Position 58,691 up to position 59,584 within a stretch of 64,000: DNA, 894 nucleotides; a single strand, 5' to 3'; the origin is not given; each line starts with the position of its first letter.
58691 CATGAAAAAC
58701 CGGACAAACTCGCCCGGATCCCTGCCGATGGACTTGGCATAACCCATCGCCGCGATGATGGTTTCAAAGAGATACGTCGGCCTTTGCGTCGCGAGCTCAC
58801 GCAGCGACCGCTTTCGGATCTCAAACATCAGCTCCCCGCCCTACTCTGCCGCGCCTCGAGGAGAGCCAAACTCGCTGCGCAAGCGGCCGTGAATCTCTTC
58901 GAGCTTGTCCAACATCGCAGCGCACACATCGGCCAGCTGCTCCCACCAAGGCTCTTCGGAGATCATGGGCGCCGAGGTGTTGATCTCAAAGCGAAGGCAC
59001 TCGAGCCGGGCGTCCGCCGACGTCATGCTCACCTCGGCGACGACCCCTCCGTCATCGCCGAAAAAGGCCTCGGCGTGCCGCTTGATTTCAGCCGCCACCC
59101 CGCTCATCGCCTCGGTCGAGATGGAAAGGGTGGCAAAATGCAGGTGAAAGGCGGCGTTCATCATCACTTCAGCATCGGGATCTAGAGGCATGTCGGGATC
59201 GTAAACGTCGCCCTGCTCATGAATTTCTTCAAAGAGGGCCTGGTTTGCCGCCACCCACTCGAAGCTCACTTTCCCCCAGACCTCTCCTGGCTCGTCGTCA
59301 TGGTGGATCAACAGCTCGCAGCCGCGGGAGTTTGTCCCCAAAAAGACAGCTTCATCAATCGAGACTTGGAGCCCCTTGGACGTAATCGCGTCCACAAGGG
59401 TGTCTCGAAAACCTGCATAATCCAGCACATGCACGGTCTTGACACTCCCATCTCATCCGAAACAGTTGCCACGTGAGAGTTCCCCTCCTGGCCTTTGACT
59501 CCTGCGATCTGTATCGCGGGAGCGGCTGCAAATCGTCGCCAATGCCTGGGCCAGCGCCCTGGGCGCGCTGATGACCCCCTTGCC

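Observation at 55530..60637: Uncharacterised five-gene minus-strand cluster: PqqD(RRE)-GGCT multidomain protein, Gfo/Idh/MocA oxidoreductase, two unknown acidic proteins and a propeptide-bearing subtilisin without signal peptide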

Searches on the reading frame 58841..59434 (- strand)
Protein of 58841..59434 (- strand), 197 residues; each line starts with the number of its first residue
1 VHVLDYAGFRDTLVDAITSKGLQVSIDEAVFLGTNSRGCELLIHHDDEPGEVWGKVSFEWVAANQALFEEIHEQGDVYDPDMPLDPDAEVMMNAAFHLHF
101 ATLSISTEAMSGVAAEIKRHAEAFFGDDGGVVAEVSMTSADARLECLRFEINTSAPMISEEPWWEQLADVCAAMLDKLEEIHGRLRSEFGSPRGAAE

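Call 3: search_protein_families(library=pfam, proteins=[window:58841-59434:-], max_evalue=1)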
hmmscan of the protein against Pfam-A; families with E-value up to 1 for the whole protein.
window:58841-59434:- (197 aa): 0 families

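Call 4: search_protein_families(library=ncbifam, proteins=[window:58841-59434:-], max_evalue=1)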
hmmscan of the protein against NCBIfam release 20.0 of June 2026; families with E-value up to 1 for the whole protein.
window:58841-59434:- (197 aa): 0 families

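Call 17: find_homologous_proteins(query=window:58841-59434:-)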
Query window:58841-59434:- (197 aa): 44 proteins with E <= 0.001 among 307 candidates.
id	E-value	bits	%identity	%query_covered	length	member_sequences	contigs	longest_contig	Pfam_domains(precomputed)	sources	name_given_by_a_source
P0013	1.7e-127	441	99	100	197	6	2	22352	-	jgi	jgi:hypothetical protein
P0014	2.4e-127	440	99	100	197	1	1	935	-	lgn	-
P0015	2.0e-126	437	98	100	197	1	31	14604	-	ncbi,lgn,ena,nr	ncbi:MAG TPA: hypothetical protein VK101_00460 [Limnochordia bacterium]|nr:hypothetical protein [Lim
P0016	5.0e-126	436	98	100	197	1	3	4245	-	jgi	-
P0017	5.5e-125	432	98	100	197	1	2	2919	-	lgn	-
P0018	5.6e-116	403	91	100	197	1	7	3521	-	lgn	-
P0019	1.1e-105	369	79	100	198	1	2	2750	-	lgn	-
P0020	1.0e-103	363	79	100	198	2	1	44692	-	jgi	-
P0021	4.6e-103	361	81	100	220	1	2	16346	-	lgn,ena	-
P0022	1.1e-101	356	79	100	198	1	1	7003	-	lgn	-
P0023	1.1e-100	353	79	100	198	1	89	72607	-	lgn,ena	-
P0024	1.4e-100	353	80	100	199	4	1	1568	-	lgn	-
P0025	4.2e-96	338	75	100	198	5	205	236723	-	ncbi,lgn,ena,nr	ncbi:MAG: hypothetical protein LOD85_02115 [Clostridia bacterium]|nr:hypothetical protein [Bacillota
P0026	5.1e-82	292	68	98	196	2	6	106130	-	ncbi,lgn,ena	-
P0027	1.0e-81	291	68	98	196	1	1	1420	-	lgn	-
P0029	3.3e-78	280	65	99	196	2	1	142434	-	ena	-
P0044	5.2e-66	240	56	100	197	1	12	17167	-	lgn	-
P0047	1.8e-63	232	55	97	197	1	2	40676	-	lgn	-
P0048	1.3e-56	209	48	98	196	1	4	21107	-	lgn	-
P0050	1.4e-54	203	45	98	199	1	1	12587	-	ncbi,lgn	-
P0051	2.8e-53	198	51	98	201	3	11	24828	-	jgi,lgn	-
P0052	1.8e-46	176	46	96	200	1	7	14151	-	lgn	-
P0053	1.1e-38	151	40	96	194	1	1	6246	-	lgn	-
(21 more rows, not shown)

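Call 18: find_encoding_contigs(protein=P0051, flank=8000, max_places=1)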
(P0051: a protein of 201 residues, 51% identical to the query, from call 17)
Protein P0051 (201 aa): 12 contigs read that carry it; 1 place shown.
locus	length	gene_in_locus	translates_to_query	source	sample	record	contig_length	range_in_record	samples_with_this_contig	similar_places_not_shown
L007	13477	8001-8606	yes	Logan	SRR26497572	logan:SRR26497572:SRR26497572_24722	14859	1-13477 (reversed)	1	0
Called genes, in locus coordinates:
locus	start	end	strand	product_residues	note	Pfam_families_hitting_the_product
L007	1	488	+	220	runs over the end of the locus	-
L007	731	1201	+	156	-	PF05198:IF3_N, PF00707:IF3_C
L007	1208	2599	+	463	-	PF00275:EPSP_synthase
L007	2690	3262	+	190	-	-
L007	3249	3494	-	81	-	-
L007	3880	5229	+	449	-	PF01979:Amidohydro_1, PF12890:DHOase, PF07969:Amidohydro_3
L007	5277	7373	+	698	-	PF03190:Thioredox_DsbH, PF13899:Thioredoxin_7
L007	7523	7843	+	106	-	PF00269:SASP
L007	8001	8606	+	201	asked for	-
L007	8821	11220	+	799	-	PF06094:GGACT, PF13772:AIG2_2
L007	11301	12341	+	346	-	PF01207:Dus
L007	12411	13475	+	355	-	?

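Call 19: find_encoding_contigs(protein=P0052, flank=8000, max_places=1)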
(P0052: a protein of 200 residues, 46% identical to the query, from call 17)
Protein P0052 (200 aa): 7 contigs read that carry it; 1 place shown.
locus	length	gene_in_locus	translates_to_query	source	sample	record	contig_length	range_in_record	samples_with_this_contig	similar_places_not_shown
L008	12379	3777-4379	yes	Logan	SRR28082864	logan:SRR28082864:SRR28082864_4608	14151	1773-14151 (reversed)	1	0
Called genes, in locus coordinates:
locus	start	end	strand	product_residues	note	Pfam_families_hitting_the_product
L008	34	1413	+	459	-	PF01979:Amidohydro_1, PF12890:DHOase, PF07969:Amidohydro_3 (weak)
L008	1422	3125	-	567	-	PF00485:PRK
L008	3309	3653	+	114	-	-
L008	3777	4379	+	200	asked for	-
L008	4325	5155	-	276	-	-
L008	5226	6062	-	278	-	-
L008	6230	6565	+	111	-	-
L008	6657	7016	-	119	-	-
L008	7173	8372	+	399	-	PF00583:Acetyltransf_1, PF13527:Acetyltransf_9, PF13508:Acetyltransf_7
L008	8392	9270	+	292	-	PF00106:adh_short, PF13561:adh_short_C2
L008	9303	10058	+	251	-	PF01182:Glucosamine_iso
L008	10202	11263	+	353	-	PF01207:Dus, PF01180:DHO_dh (faint)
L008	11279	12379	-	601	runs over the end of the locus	PF08439:Peptidase_M3_N, PF01432:Peptidase_M3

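Call 20: find_encoding_contigs(protein=P0029, flank=8000, max_places=1)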
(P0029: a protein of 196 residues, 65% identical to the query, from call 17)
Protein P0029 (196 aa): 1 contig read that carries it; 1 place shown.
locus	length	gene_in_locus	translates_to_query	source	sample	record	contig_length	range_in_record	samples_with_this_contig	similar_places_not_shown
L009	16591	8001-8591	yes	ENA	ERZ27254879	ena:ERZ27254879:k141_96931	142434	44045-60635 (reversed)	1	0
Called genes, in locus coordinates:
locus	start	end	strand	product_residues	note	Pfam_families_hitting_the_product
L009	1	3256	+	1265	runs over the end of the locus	PF00580:UvrD-helicase, PF01443:Viral_helicase1 (faint), PF13245:AAA_19, PF00580:UvrD-helicase, PF13361:UvrD_C, PF13538:UvrD_C_2 (faint), PF12705:PDDEXK_1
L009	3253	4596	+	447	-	PF01743:PolyA_pol, PF12627:PolyA_pol_RNAbd, PF01966:HD, PF13735:tRNA_NucTran2_2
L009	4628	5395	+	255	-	PF00142:Fer4_NifH, PF01656:CbiA, PF02374:ArsA_ATPase (weak), PF06564:CBP_BcsQ, PF07015:VirC1 (faint), PF09140:MipZ (weak), PF10609:ParA, PF13614:AAA_31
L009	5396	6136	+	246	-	PF01887:SAM_HAT_N, PF20257:SAM_HAT_C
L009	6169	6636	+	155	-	PF00075:RNase_H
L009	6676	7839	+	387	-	PF00082:Peptidase_S8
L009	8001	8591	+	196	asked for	-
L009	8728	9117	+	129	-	-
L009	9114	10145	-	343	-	PF00704:Glyco_hydro_18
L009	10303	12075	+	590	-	PF06094:GGACT (weak), PF13772:AIG2_2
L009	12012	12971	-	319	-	PF00781:DAGK_cat, PF19279:YegS_C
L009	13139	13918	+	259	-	PF00106:adh_short, PF13561:adh_short_C2, PF12241:Enoyl_reductase (faint)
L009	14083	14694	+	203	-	PF01182:Glucosamine_iso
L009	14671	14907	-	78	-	-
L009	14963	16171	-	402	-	PF25198:Spore_GerAC_N, PF05504:Spore_GerAC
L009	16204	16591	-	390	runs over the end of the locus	PF03845:Spore_permease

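Call 32: search_protein_families(library=pfam, proteins=[L007:8821-11220:+, L009:10303-12075:+, L009:8728-9117:+, L008:4325-5155:-, L008:5226-6062:-, L008:3309-3653:+, L008:6230-6565:+], max_evalue=0.1)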
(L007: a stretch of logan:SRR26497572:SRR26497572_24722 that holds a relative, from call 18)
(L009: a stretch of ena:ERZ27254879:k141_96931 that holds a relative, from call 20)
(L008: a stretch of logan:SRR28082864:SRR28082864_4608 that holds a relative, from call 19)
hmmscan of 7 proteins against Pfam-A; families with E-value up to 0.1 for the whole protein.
L007:8821-11220:+ (799 aa): 3 families
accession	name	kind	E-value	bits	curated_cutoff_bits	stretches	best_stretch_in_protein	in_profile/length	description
PF13772.11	AIG2_2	-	1.7e-15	57.6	27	1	701-785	1-83/83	AIG2-like family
PF06094.17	GGACT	-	2.1e-10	41.6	22.8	1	646-760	1-110/120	Gamma-glutamyl cyclotransferase, AIG2-like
PF04752.17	ChaC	-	0.038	14.5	21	1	647-753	4-115/176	ChaC-like protein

L009:10303-12075:+ (590 aa): 3 families
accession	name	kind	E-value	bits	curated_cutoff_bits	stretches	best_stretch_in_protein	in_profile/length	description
PF13772.11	AIG2_2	-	7.9e-13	49.1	27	1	492-575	1-83/83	AIG2-like family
PF06094.17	GGACT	-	6.3e-07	30.4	22.8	1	437-547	1-110/120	Gamma-glutamyl cyclotransferase, AIG2-like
PF04752.17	ChaC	-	0.048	14.1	21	1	478-526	45-95/176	ChaC-like protein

L009:8728-9117:+ (129 aa): 0 families

L008:4325-5155:- (276 aa): 0 families

L008:5226-6062:- (278 aa): 0 families

L008:3309-3653:+ (114 aa): 0 families

L008:6230-6565:+ (111 aa): 1 family
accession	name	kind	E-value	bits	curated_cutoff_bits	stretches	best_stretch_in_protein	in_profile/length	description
PF20817.2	XopL_C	-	0.075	13.7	27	1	10-52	57-99/173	Type III effector Xcv3220, C-terminal domain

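Call 35: predict_structure(alignment_id=A2)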
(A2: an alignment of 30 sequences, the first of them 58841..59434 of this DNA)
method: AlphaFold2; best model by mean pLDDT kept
length: 197 residues; sequences in the alignment: 30
mean_pLDDT: 87.6   pTM: 0.84
mean pLDDT of the five models: 87.6, 87.1, 86.7, 85.6, 85.2
residues with pLDDT >= 90: 126; 70-90: 47; 50-70: 18; < 50: 6
segments of 3 or more residues with pLDDT < 50: 192-197
pLDDT, mean of each block of 10 residues (from residue 1): 93 98 96 94 82 95 91 70 69 94 81 96 95 83 86 92 96 96 88 42
secondary structure, 60 per line:
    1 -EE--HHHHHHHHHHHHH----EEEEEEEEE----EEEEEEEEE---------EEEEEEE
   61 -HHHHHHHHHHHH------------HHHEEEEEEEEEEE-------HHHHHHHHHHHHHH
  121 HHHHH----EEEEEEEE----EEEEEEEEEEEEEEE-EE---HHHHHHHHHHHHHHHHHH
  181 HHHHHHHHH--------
elements in order: H6-18 E23-31 E36-44 E54-60 H62-73 E89-99 H107-125 E130-137 E142-156 H163-189

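Call 50: search_protein_families(library=pfam, proteins=[L007:8821-10590:+, L007:8821-9720:+, L009:10303-11500:+], max_evalue=10)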
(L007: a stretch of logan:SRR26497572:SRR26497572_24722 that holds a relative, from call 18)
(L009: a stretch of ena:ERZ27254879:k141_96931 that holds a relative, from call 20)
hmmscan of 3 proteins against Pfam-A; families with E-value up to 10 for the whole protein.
L007:8821-10590:+ (590 aa): 0 families

L007:8821-9720:+ (300 aa): 1 family
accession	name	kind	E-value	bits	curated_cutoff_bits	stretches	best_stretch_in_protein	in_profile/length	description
PF00290.26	Trp_syntA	-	0.25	10.7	27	0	15-51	183-220/259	Tryptophan synthase alpha chain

L009:10303-11500:+ (399 aa): 0 families

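Call 56: search_solved_structures(query=A2, max_evalue=10, show_alignments=1)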
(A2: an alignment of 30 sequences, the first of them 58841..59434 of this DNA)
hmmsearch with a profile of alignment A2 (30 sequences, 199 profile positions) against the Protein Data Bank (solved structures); distinct sequences matched with E-value up to 10: 3.
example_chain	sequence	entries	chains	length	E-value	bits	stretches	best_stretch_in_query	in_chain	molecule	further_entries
3ont_A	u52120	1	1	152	0.0068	19.2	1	59-124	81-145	Spot 14 protein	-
6kwt_A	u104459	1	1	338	0.57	12.9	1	70-166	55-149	Methylglyoxal reductase (NADPH-dependent)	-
6kws_A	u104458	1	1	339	0.58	12.8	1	70-166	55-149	Methylglyoxal reductase (NADPH-dependent)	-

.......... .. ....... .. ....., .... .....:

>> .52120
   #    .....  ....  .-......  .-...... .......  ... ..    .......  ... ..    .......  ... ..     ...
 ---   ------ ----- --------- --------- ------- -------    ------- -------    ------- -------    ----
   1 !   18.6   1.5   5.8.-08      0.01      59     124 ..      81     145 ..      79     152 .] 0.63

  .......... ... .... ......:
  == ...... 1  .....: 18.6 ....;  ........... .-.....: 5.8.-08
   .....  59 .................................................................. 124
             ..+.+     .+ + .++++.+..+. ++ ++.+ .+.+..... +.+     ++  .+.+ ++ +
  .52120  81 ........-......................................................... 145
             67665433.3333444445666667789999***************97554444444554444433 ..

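Call 65: find_encoding_contigs(protein=P0048, flank=7000, max_places=1)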
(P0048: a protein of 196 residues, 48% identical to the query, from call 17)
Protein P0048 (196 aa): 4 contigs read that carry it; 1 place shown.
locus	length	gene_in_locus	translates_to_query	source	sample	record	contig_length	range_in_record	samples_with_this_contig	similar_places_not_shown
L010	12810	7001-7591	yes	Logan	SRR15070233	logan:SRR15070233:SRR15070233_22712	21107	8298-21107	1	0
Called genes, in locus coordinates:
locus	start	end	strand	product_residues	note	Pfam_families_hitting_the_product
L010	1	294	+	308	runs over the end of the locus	-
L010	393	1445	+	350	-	PF00515:TPR_1 (faint), PF13414:TPR_11 (faint), PF07719:TPR_2 (weak)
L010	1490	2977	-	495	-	PF00485:PRK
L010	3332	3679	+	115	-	PF00269:SASP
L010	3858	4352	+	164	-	PF00075:RNase_H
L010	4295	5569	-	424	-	PF00890:FAD_binding_2, PF01494:FAD_binding_3 (weak), PF03486:HI0933_like, PF12831:FAD_oxidored, PF13450:NAD_binding_8 (weak), PF01593:Amino_oxidase (weak), PF01266:DAO (weak), PF22780:HI0933_like_1st, +5 more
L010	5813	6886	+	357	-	PF00082:Peptidase_S8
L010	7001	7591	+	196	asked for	-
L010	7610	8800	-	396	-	PF07690:MFS_1, PF12832:MFS_1_like, PF07690:MFS_1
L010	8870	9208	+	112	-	-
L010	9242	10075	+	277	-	PF02811:PHP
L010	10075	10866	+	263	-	PF00106:adh_short, PF01370:Epimerase, PF02719:Polysacc_synt_2 (weak), PF08659:KR, PF13561:adh_short_C2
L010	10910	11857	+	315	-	PF03851:UvdE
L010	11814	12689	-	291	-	PF00781:DAGK_cat, PF19279:YegS_C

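Call 66: find_encoding_contigs(protein=P0050, flank=7000, max_places=1)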
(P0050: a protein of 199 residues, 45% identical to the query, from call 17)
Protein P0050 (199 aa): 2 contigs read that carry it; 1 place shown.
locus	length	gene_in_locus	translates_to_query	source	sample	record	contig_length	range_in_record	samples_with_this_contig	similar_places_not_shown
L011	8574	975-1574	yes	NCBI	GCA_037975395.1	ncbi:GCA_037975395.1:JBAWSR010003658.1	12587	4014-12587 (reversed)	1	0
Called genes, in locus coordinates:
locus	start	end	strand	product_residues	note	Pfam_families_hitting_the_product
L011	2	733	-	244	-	?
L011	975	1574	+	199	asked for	-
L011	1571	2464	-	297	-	PF00781:DAGK_cat, PF19279:YegS_C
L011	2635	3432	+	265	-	PF01182:Glucosamine_iso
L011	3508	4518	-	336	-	PF07478:Dala_Dala_lig_C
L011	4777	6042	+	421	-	PF12832:MFS_1_like (faint), PF07690:MFS_1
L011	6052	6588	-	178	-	-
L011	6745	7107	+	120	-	PF07883:Cupin_2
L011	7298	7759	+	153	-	-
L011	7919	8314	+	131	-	-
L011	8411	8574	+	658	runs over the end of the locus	-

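Call 67: find_encoding_contigs(protein=P0053, flank=7000, max_places=1)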
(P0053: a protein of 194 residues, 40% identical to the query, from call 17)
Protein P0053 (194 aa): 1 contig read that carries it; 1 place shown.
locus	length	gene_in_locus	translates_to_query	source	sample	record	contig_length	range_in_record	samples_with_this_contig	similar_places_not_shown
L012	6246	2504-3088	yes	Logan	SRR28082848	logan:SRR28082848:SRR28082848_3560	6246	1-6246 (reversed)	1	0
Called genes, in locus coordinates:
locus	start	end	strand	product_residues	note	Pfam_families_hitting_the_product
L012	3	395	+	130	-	?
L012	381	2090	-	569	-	PF00485:PRK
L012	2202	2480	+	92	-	-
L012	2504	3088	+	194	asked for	-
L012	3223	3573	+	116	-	-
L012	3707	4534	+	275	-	PF02811:PHP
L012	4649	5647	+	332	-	PF01408:GFO_IDH_MocA, PF02894:GFO_IDH_MocA_C, PF22725:GFO_IDH_MocA_C3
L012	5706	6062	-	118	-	-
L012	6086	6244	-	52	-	?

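Call 81: search_solved_structures(query=L007:8821-10590:+, max_evalue=10, show_alignments=3)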
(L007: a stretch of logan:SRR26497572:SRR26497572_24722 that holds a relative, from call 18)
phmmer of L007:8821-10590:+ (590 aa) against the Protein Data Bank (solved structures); distinct sequences matched with E-value up to 10: 0.

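Call 82: search_protein_families(library=padloc, proteins=[window:58841-59434:-, L010:8870-9208:+], max_evalue=0.01)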
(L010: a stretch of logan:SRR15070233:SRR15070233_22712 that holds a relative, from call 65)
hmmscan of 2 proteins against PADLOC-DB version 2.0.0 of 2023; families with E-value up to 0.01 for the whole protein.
window:58841-59434:- (197 aa): 0 families

L010:8870-9208:+ (112 aa): 0 families

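Call 93: search_protein_families(library=phrogs, proteins=[window:58841-59434:-, L010:8870-9208:+], max_evalue=0.01)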
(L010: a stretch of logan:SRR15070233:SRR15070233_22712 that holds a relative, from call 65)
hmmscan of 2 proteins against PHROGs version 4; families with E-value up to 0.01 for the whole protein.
window:58841-59434:- (197 aa): 0 families

L010:8870-9208:+ (112 aa): 0 families

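Call 94: find_encoding_contigs(protein=P0047, flank=6000, max_places=1)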
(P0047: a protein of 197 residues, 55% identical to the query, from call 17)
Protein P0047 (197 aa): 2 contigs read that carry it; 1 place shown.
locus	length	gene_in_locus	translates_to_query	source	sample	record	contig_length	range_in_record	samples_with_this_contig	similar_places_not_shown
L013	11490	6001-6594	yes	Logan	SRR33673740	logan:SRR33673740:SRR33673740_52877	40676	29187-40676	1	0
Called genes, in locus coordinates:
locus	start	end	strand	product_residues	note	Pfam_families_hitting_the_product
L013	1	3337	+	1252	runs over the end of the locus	PF00580:UvrD-helicase, PF13245:AAA_19, PF13361:UvrD_C, PF13538:UvrD_C_2 (faint)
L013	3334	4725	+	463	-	PF01743:PolyA_pol, PF12627:PolyA_pol_RNAbd, PF01966:HD, PF13735:tRNA_NucTran2_2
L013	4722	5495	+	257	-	PF00142:Fer4_NifH (weak), PF01656:CbiA, PF02374:ArsA_ATPase (faint), PF06564:CBP_BcsQ (weak), PF09140:MipZ (faint), PF10609:ParA, PF13614:AAA_31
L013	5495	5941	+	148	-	PF00075:RNase_H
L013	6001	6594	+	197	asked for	-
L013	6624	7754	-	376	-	PF00704:Glyco_hydro_18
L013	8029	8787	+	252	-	PF00106:adh_short, PF13561:adh_short_C2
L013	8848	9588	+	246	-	PF01182:Glucosamine_iso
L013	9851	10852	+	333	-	PF01476:LysM, PF23446:LysM1_NFP_LYK (faint), PF23473:LysM3_LYK4_5 (faint), PF23577:LysM_RLK (faint), PF01476:LysM, PF01551:Peptidase_M23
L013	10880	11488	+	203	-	?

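Call 95: find_encoding_contigs(protein=P0044, flank=6000, max_places=1)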
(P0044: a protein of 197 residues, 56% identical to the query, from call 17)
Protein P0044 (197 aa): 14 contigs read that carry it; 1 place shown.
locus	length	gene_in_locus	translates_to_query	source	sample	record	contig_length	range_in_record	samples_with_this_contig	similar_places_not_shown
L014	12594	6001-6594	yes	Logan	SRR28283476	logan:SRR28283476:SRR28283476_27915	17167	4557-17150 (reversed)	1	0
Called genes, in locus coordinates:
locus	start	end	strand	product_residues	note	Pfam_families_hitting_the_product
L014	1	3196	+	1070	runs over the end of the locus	?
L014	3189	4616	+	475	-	PF01743:PolyA_pol, PF12627:PolyA_pol_RNAbd, PF01966:HD (weak), PF13735:tRNA_NucTran2_2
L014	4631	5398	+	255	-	PF00142:Fer4_NifH, PF01656:CbiA, PF02374:ArsA_ATPase (weak), PF06564:CBP_BcsQ (weak), PF07015:VirC1 (faint), PF09140:MipZ (faint), PF10609:ParA, PF13614:AAA_31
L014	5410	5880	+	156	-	PF00075:RNase_H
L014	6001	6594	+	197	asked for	-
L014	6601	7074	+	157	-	-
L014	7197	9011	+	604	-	PF06094:GGACT (weak), PF13772:AIG2_2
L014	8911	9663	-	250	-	PF02588:YitT_membrane (faint), PF19700:DUF6198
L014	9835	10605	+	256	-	PF23441:SDR (weak), PF00106:adh_short, PF13561:adh_short_C2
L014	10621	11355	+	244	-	PF01182:Glucosamine_iso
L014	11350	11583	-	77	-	-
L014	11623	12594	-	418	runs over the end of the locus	PF25198:Spore_GerAC_N, PF05504:Spore_GerAC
